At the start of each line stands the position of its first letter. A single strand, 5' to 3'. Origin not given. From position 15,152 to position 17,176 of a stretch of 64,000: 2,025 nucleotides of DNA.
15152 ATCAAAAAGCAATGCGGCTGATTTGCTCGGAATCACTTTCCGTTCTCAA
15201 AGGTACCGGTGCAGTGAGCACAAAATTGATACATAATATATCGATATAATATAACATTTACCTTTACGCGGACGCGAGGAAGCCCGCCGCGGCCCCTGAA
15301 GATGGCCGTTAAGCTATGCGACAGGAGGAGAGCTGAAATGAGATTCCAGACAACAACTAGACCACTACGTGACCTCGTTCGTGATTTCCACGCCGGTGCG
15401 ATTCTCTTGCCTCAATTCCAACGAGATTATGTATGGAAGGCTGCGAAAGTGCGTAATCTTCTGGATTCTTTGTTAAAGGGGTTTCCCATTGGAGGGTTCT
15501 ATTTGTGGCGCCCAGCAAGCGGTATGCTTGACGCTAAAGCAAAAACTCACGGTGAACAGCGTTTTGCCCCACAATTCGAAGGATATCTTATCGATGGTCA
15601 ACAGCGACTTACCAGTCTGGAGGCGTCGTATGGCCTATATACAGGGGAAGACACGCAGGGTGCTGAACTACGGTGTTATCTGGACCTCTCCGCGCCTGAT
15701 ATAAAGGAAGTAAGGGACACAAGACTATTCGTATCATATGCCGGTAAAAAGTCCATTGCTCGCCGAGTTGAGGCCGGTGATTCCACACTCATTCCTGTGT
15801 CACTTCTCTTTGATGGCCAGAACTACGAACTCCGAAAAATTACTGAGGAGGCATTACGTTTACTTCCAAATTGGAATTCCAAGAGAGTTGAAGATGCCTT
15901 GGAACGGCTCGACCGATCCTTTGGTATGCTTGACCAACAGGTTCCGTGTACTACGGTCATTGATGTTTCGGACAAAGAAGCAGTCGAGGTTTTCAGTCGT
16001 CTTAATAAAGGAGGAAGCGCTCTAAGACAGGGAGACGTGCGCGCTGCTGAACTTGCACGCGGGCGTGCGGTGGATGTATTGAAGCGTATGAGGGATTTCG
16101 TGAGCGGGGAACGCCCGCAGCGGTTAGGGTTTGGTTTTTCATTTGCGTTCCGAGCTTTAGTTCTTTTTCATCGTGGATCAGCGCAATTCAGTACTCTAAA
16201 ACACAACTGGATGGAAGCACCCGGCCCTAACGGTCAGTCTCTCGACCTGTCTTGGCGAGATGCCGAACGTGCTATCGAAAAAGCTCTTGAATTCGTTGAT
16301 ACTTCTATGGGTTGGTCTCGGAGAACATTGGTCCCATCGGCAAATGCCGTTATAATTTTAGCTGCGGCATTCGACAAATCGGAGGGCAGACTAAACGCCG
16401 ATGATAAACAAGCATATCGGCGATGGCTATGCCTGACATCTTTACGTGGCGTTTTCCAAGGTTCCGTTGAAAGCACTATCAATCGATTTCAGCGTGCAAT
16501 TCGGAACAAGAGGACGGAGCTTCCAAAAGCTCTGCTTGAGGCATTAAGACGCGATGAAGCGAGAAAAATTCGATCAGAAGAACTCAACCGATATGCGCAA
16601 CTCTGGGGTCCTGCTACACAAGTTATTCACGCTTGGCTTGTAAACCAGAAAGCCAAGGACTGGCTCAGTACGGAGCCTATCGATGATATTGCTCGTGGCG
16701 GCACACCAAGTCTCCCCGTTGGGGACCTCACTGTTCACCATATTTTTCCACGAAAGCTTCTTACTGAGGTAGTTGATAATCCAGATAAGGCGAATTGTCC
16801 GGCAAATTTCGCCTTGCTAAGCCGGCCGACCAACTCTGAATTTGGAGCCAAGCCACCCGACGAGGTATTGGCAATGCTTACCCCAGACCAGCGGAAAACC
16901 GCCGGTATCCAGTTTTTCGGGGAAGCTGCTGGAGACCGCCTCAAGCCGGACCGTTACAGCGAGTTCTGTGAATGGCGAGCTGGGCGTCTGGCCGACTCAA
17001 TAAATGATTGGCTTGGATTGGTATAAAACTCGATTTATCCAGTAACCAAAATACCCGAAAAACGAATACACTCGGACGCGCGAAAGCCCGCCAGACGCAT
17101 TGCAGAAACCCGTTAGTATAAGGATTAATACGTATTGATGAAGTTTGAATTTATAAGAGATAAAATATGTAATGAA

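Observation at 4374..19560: Integron cassette array (~16 attC) inside a phage, between terL and portal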

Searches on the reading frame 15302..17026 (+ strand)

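Call 11: search_protein_families(library=pfam, proteins=[window:15302-17026:+], max_evalue=0.01)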
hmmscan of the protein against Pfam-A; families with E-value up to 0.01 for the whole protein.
window:15302-17026:+ (574 aa): 1 family
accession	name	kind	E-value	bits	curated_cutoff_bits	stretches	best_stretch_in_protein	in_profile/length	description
PF03235.19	GmrSD_N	-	4.5e-24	86.1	33.2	1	23-251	2-198/199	GmrSD restriction endonuclease, N-terminal domain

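Call 58: search_protein_families(library=padloc, proteins=[window:15302-17026:+], max_evalue=0.01)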
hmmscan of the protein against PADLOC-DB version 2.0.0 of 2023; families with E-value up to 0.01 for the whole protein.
window:15302-17026:+ (574 aa): 16 families
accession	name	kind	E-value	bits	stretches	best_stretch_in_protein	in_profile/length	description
PDLC04151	HEC-05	-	2.6e-32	110.3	1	9-570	16-592/600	-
PDLC04709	PDC-M55C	-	2.8e-29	100.2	2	10-107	5-104/554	-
PDLC04150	HEC-05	-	6.8e-17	59.5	2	24-107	12-109/583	-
PDLC03877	NsnA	-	4.2e-14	50.6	1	12-264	43-212/385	-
PDLC04153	HEC-05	-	1.1e-10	38.3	1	23-71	10-58/621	-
PDLC04027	PD-T4-2_A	-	6.7e-08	30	1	21-64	39-83/363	-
PDLC04152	HEC-05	-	8.2e-08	29.2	1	23-73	10-63/566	-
PDLC02792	SspE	-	1.8e-06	24.6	1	15-61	6-51/771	SspE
PDLC02695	Orf5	-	6.1e-06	22.9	1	15-106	3-91/601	Orf5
PDLC04154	HEC-06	-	3.2e-05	20.8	1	13-106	5-85/569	-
PDLC02701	Orf5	-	8.8e-05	19.2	0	36-105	22-91/596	Orf5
PDLC04155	HEC-06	-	0.00012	18.7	1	32-105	19-82/562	-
PDLC04157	HEC-06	-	0.00068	16.3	0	34-61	23-50/558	-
PDLC02686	Orf5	-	0.0015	15.1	1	34-108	21-91/566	Orf5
PDLC02693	Orf5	-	0.0043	14.1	0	35-106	10-76/543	Orf5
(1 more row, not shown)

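Call 59: search_protein_families(library=ncbifam, proteins=[window:15302-17026:+], max_evalue=0.01)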
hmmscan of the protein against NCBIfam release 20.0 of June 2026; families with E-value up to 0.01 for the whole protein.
window:15302-17026:+ (574 aa): 0 families
